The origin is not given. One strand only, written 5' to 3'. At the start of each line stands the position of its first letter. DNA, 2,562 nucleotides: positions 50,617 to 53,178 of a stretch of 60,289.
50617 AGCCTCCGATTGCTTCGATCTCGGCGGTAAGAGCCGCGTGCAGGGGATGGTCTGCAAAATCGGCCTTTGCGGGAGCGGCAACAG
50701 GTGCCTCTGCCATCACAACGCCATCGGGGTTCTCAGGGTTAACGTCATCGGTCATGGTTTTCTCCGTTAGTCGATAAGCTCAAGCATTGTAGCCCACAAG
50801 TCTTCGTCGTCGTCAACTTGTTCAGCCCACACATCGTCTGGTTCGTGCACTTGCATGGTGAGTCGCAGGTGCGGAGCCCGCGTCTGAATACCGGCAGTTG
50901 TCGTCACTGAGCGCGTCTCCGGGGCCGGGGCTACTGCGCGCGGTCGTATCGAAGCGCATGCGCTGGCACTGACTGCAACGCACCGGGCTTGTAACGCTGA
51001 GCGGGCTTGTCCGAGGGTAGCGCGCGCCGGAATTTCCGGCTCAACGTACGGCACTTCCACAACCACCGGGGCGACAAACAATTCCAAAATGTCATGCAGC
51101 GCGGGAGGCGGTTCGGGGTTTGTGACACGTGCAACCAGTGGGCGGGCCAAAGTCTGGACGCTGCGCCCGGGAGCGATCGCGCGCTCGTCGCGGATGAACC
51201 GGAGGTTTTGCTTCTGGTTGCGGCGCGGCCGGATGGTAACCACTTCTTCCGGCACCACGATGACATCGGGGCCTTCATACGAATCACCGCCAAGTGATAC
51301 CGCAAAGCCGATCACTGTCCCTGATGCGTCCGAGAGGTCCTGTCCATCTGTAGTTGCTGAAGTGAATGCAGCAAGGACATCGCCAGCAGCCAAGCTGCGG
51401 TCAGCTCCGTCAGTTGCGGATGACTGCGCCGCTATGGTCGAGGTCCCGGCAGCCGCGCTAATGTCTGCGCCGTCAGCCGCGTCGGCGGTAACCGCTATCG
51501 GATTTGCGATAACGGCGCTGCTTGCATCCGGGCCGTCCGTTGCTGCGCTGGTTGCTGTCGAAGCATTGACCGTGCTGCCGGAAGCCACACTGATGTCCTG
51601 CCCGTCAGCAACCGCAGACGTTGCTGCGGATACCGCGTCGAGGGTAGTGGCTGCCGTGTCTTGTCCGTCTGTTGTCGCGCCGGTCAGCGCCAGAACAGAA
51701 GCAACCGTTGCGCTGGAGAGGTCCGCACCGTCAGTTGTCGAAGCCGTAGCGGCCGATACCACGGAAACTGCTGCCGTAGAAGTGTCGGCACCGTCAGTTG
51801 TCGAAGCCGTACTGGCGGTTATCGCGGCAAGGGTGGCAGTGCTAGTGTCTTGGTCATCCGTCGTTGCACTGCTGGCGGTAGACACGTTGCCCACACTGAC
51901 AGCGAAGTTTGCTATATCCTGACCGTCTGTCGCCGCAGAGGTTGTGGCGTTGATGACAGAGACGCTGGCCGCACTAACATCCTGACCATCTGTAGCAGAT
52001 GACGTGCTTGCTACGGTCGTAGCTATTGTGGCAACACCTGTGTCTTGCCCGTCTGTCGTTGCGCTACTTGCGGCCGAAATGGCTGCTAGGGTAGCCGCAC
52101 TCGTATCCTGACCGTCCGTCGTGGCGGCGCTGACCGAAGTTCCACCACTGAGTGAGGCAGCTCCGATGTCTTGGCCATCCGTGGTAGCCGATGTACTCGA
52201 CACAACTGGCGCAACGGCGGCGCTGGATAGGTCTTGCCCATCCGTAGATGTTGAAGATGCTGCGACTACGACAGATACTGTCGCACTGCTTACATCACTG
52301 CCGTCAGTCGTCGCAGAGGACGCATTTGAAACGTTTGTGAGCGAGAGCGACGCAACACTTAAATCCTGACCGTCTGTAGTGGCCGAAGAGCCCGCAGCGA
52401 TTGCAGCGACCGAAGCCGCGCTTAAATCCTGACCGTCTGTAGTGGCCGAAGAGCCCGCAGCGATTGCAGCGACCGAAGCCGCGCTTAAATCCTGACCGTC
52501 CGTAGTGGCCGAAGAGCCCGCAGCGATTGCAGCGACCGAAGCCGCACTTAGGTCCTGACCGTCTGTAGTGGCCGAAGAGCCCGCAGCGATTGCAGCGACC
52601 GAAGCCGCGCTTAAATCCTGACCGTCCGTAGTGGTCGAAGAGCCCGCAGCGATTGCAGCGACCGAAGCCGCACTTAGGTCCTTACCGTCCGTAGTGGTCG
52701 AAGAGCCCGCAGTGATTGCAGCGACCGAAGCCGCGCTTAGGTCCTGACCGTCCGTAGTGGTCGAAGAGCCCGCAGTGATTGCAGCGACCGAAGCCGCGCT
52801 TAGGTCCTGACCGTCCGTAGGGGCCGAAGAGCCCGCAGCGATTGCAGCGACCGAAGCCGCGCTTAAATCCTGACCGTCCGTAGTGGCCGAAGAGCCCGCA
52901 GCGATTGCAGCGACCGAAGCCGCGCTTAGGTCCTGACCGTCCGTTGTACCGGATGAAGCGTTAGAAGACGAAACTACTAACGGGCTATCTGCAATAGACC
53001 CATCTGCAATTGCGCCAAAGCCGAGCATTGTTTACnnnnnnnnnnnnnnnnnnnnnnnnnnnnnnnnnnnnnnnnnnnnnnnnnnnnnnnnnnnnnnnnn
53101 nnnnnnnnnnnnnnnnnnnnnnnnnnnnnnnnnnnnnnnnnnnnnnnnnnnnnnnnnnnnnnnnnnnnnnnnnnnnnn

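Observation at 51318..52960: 26 copies of a 21-aa TDGxD repeat, including nine near-identical 63-bp tandem units (VNTR-like) inside a late gene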

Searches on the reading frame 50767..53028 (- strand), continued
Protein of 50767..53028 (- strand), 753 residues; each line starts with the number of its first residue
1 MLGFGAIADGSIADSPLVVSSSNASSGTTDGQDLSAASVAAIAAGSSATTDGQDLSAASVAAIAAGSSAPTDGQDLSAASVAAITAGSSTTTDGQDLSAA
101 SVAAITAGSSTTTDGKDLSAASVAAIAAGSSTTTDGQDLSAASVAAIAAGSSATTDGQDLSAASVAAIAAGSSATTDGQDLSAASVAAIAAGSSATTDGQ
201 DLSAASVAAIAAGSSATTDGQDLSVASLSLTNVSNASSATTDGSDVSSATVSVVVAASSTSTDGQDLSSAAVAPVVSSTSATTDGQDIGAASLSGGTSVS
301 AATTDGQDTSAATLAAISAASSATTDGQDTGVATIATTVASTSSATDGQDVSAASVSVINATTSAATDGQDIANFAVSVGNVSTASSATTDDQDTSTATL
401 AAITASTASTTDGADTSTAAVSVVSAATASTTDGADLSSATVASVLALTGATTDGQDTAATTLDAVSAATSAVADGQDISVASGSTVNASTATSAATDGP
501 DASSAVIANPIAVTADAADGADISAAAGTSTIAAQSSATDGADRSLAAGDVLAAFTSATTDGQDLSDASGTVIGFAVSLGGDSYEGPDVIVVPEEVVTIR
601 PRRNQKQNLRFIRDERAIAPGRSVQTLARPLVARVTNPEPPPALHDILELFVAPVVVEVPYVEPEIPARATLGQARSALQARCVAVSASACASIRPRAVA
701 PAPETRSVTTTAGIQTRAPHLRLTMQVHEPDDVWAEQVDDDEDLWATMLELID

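Call 56: predict_structure(alignment_id=A2)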
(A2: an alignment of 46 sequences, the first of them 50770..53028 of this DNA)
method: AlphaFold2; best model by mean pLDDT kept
length: 753 residues; sequences in the alignment: 46
mean_pLDDT: 46.7   pTM: 0.39
mean pLDDT of the five models: 46.7, 46.1, 44.5, 43.2, 41.5
residues with pLDDT >= 90: 1; 70-90: 109; 50-70: 144; < 50: 499
segments of 3 or more residues with pLDDT < 50: 1-16, 20-168, 232-235, 359-402, 423-521, 523-641, 643-662, 693-733
pLDDT, mean of each block of 10 residues (from residue 1): 42 44 40 42 33 38 41 38 33 38 33 36 33 36 33 35 42 60 61 60 66 60 71 53 74 60 73 63 75 69 78 67 75 70 70 67 35 31 30 35 55 68 43 37 35 33 31 35 33 29 29 36 38 35 39 40 35 32 36 36 36 37 33 36 43 35 58 77 55 41 35 38 41 53 85 84
secondary structure, 60 per line:
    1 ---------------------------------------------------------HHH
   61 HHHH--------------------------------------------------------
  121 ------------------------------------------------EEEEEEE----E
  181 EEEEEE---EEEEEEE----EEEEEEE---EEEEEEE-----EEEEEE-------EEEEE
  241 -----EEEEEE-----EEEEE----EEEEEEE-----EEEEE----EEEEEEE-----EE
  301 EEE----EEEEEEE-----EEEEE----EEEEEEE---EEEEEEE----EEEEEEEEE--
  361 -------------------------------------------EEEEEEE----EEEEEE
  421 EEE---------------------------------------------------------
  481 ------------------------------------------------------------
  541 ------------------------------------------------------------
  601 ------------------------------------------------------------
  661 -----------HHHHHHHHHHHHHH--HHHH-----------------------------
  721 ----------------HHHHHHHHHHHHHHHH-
elements in order (helices of 4 or more, strands of 3 or more residues): H58-64 E169-175 E180-186 E190-196 E201-207 E211-217 E223-228 E236-240 E246-251 E257-261 E266-272 E278-282 E287-293 E299-303 E308-314 E320-324 E329-335 E339-345 E350-358 E404-410 E415-423 H672-685 H688-691 H737-752

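Call 60: fold_search(model_id=the predicted structure, library=pdb)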
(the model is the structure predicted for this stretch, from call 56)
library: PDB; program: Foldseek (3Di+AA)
matches with E <= 10: 4; with E <= 0.001: 0
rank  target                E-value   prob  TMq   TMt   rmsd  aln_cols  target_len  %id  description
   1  3p4g_A                5.2e+00  0.04  0.12  0.22  12.3       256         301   12  X-ray crystal structure of a hyperactive, Ca2+-dependent, beta-helical antifreeze protein from an Antarctic bacterium (released 2011-04-27)
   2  7o78_B                6.0e+00  0.02  0.09  0.12  14.3       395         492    8  Structure of the PL6 family chondroitinase B from Pseudopedobacter saltans, Pedsa3807 (released 2021-07-28)
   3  7rah_E                9.4e+00  0.01  0.08  0.12  13.6       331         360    8  Adenylate cyclase toxin RTX domain fragment bound to M1H5 Fab and M2B10 Fab (released 2021-09-15)
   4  9a7k_A                9.8e+00  0.01  0.11  0.15  15.9       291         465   10  Integrative model of SUFB-SUFD by crosslinking MS and deep learning (released 2024-09-18)

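Call 80: search_protein_families(library=phrogs, proteins=[L007:5466-5948:+, L008:4210-4626:+], max_evalue=0.001)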
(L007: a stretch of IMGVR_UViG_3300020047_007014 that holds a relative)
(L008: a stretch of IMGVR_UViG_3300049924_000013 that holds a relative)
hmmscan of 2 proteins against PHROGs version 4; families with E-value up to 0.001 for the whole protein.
L007:5466-5948:+ (161 aa): 1 family
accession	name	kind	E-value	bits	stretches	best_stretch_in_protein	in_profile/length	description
phrog_8123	-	unknown function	3.7e-19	70.1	1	25-159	44-189/192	-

L008:4210-4626:+ (139 aa): 1 family
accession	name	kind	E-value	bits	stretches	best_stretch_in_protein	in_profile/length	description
phrog_644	-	unknown function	9.7e-07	29.8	1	24-130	25-137/174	-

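Call 83: find_encoding_contigs(protein=P0040, flank=10000, max_places=3)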
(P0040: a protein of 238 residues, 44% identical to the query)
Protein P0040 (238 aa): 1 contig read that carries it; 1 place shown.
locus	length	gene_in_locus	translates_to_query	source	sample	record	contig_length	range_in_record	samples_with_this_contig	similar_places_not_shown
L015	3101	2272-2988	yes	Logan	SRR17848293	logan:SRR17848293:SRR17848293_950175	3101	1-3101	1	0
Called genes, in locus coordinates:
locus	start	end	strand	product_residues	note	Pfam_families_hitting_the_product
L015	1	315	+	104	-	?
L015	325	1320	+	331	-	-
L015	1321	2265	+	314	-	-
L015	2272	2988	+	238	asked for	-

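Call 84: find_encoding_contigs(protein=P0100, flank=10000, max_places=3)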
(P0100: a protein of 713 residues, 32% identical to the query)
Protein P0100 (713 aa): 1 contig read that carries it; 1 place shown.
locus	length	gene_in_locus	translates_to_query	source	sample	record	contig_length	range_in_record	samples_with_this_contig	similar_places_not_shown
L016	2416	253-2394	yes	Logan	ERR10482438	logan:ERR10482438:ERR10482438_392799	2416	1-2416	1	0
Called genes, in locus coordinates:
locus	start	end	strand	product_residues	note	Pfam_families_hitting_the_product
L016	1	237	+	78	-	?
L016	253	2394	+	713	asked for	-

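Call 103: search_protein_families(library=pfam, proteins=[window:50767-53028:-, P0040, P0001], max_evalue=10)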
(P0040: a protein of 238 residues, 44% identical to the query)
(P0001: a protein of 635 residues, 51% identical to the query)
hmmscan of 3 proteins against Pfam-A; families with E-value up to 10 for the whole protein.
window:50767-53028:- (753 aa): 0 families

P0040 (238 aa): 2 families
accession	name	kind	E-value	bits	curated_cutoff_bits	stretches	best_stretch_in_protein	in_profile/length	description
PF03259.23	Robl_LC7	-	0.039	14.1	23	1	30-60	34-62/91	Roadblock/LC7 domain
PF19275.4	HflX_C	-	1.9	9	26.4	1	107-143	12-48/102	HflX C-terminal domain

P0001 (635 aa): 0 families

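Call 108: fold_search(model_id=the predicted structure, library=viral)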
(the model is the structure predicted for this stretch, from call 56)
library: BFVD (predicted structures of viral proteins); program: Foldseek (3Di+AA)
matches with E <= 10: 97; with E <= 0.001: 0
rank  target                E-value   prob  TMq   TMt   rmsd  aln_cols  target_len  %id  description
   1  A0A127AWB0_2          1.4e-03  0.91  0.15  0.10  41.2       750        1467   10  Pectate lyase [Bacillus phage SP-15]
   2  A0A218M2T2            2.5e-03  0.97  0.18  0.18  38.6       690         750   13  Uncharacterized protein [Acidovorax phage ACP17]
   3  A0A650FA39            3.3e-03  0.44  0.10  0.07  41.5       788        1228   17  (no name in the UniProt tables at hand)
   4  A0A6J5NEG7            1.9e-02  0.47  0.12  0.07  47.6       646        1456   11  Uncharacterized protein [uncultured Caudovirales phage]
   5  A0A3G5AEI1            2.1e-02  0.21  0.08  0.09  41.9       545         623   14  DUF3494 domain-containing protein [Hyperionvirus sp.]
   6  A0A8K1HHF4            2.9e-02  0.14  0.04  0.04  36.8       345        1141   16  (no name in the UniProt tables at hand)
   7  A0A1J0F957            9.4e-02  0.14  0.07  0.11  48.9       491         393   10  (no name in the UniProt tables at hand)
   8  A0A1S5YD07            1.3e-01  0.99  0.25  0.32  19.8       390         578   11  Mucin-like protein [Leptopilina boulardi filamentous virus]
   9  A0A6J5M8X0            1.5e-01  0.54  0.14  0.29  26.4       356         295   15  Uncharacterized protein [uncultured Caudovirales phage]
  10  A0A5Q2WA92            1.7e-01  0.10  0.08  0.05  31.3       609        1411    9  (no name in the UniProt tables at hand)
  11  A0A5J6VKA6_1          2.1e-01  0.18  0.11  0.07  33.1       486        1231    7  Uncharacterized protein (Fragment) [Megaviridae environmental sample]
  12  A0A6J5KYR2            2.4e-01  0.06  0.05  0.13  31.1       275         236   13  Uncharacterized protein [uncultured Caudovirales phage]
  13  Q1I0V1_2              2.5e-01  0.18  0.09  0.07  31.0       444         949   10  Uncharacterized protein VP1 [Micromonas pusilla reovirus (isolate Netherlands/2005)]
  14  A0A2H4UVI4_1          2.5e-01  0.10  0.10  0.07  53.1       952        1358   12  Membrane associated protein [Bodo saltans virus]
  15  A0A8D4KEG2            3.1e-01  0.09  0.11  0.07  34.5       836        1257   15  (no name in the UniProt tables at hand)
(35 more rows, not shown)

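Call 111: search_protein_families(library=pfam, proteins=[L011:1225-1869:+], max_evalue=0.01)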
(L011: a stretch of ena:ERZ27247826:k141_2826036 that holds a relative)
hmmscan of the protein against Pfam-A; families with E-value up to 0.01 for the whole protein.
L011:1225-1869:+ (215 aa): 0 families

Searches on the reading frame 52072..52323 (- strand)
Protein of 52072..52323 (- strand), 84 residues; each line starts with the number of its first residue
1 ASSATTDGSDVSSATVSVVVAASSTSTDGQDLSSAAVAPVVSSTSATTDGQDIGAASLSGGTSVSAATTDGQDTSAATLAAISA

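Call 92: find_related_loci(query=A4, collection=genome_contigs, flank=8000)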
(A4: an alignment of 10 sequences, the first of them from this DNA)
Query A4 (84 aa) in genome_contigs; peptide patterns used: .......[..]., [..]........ (x = any residue, [..] = any of these).
86 stretches matched a pattern, but none encodes a relative of the query by tblastn (E <= 1e-3).

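Call 94: find_related_loci(query=A4, collection=viral_contigs, flank=8000)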
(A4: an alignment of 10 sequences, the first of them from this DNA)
Query A4 (84 aa) in viral_contigs; peptide patterns used: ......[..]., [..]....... (x = any residue, [..] = any of these).
145 stretches matched a pattern; 20 encode a relative of the query (tblastn E <= 1e-3); 19 distinct loci.
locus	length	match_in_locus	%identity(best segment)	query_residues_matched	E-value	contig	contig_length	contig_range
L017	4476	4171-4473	57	2-84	1e-18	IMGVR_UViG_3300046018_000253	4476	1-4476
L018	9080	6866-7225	47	2-82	8e-16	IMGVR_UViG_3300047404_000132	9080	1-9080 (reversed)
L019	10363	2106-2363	49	2-84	2e-15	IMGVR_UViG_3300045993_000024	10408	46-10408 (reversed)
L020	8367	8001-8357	50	2-84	9e-15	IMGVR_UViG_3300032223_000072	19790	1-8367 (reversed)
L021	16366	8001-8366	54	1-82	7e-15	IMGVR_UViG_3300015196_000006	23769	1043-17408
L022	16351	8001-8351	48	2-84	3e-14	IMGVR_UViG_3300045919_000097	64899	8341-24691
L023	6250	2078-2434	56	1-77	1e-13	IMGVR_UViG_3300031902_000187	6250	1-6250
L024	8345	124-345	53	4-77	5e-13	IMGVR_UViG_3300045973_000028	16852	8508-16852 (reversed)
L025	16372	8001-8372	48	2-84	4e-12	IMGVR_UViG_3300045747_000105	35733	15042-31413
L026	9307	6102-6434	51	2-77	9e-12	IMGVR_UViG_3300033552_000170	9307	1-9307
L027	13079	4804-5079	47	2-83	2e-11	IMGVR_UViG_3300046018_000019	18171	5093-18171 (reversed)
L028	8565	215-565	43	2-84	4e-9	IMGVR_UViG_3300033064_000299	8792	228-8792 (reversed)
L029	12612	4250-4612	54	2-80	5e-9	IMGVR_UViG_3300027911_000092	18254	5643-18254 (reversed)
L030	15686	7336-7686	43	2-84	4e-9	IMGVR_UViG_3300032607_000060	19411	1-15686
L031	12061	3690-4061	44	1-81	4e-9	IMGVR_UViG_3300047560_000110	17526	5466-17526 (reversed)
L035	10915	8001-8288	44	2-76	7e-7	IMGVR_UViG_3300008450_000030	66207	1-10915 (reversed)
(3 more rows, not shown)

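Call 104: search_solved_structures(query=A4, max_evalue=10, show_alignments=3)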
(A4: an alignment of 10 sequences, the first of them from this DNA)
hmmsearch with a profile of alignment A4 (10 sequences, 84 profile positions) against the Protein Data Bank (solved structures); distinct sequences matched with E-value up to 10: 0.

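Call 111: search_protein_families(library=pfam, proteins=[L035:4621-5352:+, L035:5349-5897:+, L035:3508-4455:+, L022:7026-7676:+, L029:3473-4180:+, L027:3264-4724:+, L026:4281-6038:+, L035:6313-7251:+], max_evalue=0.01)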
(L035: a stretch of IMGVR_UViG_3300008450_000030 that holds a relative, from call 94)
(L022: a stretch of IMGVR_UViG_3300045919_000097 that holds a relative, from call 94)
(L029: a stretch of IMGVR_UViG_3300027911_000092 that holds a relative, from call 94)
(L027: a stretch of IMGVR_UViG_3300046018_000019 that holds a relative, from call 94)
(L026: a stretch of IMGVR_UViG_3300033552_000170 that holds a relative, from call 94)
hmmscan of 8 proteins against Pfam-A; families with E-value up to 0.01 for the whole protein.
L035:4621-5352:+ (244 aa): 0 families

L035:5349-5897:+ (183 aa): 3 families
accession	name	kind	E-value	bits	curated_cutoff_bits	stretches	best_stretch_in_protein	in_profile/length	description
PF08241.18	Methyltransf_11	-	7.2e-05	23.8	21.2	1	40-83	54-95/95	Methyltransferase domain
PF13649.12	Methyltransf_25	-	0.0022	19.1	27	0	38-79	56-97/97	Methyltransferase domain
PF13489.12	Methyltransf_23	-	0.0043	17.2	27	1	6-111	27-145/164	Methyltransferase domain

L035:3508-4455:+ (316 aa): 0 families

L022:7026-7676:+ (217 aa): 0 families

L029:3473-4180:+ (236 aa): 0 families

L027:3264-4724:+ (487 aa): 0 families

L026:4281-6038:+ (586 aa): 0 families

L035:6313-7251:+ (313 aa): 1 family
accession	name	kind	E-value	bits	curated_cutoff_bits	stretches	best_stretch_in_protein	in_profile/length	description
PF21722.4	Gly_rich_2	-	8.8e-06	26.3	24.3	1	32-309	2-225/226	Glycine-rich domain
